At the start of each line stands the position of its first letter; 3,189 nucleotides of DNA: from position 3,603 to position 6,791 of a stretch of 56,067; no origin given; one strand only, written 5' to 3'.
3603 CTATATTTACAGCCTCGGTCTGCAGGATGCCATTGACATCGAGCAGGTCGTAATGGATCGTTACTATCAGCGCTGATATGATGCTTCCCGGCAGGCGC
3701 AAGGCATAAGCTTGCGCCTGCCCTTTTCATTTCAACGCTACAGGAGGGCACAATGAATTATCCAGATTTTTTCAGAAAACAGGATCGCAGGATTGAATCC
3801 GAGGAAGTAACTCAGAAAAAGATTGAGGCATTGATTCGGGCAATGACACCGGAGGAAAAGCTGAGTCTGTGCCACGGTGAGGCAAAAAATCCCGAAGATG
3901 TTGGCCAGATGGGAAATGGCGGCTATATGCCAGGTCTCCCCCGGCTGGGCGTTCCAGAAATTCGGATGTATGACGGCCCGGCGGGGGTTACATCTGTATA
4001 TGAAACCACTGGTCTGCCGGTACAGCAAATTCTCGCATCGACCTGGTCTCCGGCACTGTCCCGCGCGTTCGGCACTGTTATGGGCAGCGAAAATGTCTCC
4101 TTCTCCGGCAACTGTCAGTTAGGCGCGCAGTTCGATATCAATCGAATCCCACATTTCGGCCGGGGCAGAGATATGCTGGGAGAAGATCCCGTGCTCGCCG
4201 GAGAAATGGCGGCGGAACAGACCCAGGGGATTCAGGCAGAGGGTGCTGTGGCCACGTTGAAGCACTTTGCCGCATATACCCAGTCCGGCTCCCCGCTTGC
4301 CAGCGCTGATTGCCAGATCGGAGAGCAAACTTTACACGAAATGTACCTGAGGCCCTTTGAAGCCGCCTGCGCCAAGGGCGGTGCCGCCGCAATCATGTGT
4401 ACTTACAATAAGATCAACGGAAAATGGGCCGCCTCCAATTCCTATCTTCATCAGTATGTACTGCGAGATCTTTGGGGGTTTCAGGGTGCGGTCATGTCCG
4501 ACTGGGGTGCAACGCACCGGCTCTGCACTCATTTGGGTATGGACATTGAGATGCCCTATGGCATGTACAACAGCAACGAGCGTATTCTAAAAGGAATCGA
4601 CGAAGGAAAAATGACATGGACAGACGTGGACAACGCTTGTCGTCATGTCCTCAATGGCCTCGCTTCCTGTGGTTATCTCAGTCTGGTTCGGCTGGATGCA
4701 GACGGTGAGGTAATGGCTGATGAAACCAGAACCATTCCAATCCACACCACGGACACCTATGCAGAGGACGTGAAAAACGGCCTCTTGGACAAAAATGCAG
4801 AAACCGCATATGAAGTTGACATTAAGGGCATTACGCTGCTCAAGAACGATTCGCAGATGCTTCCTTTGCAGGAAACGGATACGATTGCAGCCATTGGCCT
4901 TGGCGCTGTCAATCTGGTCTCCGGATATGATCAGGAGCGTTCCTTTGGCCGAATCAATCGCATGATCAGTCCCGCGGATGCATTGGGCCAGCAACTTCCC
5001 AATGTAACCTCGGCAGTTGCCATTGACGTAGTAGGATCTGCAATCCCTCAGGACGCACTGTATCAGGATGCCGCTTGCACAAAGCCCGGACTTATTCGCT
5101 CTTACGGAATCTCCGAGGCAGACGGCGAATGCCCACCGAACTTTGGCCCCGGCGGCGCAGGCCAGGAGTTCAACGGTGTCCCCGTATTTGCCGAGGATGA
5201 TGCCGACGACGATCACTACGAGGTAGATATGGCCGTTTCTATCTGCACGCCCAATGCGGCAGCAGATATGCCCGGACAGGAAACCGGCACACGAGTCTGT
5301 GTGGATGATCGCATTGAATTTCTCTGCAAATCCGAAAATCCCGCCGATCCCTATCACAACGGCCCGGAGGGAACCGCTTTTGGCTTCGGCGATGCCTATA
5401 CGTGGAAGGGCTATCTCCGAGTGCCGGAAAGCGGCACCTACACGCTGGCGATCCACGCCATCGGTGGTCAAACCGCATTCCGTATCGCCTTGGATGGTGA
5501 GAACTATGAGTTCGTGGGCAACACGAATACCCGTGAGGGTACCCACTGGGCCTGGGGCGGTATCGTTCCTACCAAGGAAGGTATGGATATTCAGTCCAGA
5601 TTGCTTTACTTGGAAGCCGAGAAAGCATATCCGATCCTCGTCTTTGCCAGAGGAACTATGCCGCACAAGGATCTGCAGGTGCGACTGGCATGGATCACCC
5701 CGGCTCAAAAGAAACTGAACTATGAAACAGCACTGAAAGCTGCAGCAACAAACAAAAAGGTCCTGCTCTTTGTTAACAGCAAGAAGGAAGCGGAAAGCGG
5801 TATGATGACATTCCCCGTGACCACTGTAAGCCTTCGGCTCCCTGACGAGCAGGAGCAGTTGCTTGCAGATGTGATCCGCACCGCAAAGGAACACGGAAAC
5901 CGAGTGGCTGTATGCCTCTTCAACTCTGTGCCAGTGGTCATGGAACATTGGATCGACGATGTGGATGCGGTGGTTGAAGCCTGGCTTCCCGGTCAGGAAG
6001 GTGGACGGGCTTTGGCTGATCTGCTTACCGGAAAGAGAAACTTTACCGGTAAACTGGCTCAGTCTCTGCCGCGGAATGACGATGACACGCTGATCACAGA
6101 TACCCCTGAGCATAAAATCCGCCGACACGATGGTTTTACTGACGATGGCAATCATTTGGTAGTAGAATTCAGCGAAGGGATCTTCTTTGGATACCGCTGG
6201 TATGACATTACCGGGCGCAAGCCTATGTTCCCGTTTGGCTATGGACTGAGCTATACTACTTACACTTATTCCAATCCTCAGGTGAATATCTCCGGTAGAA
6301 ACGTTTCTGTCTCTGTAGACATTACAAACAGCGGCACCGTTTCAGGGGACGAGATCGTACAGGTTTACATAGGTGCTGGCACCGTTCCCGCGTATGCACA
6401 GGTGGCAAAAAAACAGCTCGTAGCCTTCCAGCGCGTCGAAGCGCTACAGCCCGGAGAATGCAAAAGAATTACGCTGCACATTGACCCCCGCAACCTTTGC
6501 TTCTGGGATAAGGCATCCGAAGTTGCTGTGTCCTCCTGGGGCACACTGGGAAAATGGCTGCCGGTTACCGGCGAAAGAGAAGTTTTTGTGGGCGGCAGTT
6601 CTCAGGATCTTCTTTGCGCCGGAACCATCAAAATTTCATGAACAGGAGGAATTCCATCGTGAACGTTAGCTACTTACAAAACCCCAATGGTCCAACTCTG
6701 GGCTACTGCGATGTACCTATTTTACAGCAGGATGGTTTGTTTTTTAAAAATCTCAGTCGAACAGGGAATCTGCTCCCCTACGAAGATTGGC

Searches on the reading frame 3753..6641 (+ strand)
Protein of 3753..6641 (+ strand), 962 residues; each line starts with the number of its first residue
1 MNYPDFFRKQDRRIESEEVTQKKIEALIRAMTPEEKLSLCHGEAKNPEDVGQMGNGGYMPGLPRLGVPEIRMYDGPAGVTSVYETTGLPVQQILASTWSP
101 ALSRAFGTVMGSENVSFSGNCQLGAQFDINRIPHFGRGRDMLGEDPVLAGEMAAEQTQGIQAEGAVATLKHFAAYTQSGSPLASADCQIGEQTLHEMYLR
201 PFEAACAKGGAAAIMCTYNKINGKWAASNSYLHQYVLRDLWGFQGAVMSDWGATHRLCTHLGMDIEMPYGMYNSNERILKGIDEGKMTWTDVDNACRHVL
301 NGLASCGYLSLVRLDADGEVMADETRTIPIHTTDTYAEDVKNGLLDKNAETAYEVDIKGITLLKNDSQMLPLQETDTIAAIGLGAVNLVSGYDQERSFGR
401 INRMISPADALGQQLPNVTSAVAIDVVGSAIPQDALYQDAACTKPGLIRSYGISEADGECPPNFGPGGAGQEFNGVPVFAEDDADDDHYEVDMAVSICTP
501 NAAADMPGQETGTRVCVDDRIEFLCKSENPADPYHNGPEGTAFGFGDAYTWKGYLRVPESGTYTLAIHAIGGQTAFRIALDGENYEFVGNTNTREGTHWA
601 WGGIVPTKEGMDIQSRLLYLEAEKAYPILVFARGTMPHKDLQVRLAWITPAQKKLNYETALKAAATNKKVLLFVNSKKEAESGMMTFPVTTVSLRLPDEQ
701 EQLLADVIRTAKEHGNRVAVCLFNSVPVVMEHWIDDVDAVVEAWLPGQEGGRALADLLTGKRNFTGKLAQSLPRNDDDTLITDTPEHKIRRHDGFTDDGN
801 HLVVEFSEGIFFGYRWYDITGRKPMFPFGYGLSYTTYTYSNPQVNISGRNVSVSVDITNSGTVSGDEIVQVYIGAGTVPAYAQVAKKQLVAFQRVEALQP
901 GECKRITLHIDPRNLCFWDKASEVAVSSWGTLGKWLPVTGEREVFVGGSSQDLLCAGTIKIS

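Call 5: search_protein_families(library=pfam, proteins=[window:3753-6641:+])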
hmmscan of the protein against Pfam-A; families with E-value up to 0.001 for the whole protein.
window:3753-6641:+ (962 aa): 4 families
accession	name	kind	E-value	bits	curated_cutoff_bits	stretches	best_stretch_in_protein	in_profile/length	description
PF01915.27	Glyco_hydro_3_C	-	2.7e-35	122.6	31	1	360-834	1-200/200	Glycosyl hydrolase family 3 C-terminal domain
PF00933.27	Glyco_hydro_3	-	4.7e-33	115.4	27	1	64-301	60-315/316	Glycosyl hydrolase family 3 N terminal domain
PF14310.12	Fn3-like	-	6.8e-13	49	25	1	867-950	1-71/71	Fibronectin type III-like domain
PF07691.17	PA14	-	4.6e-05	23.7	24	1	550-653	49-139/147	PA14 domain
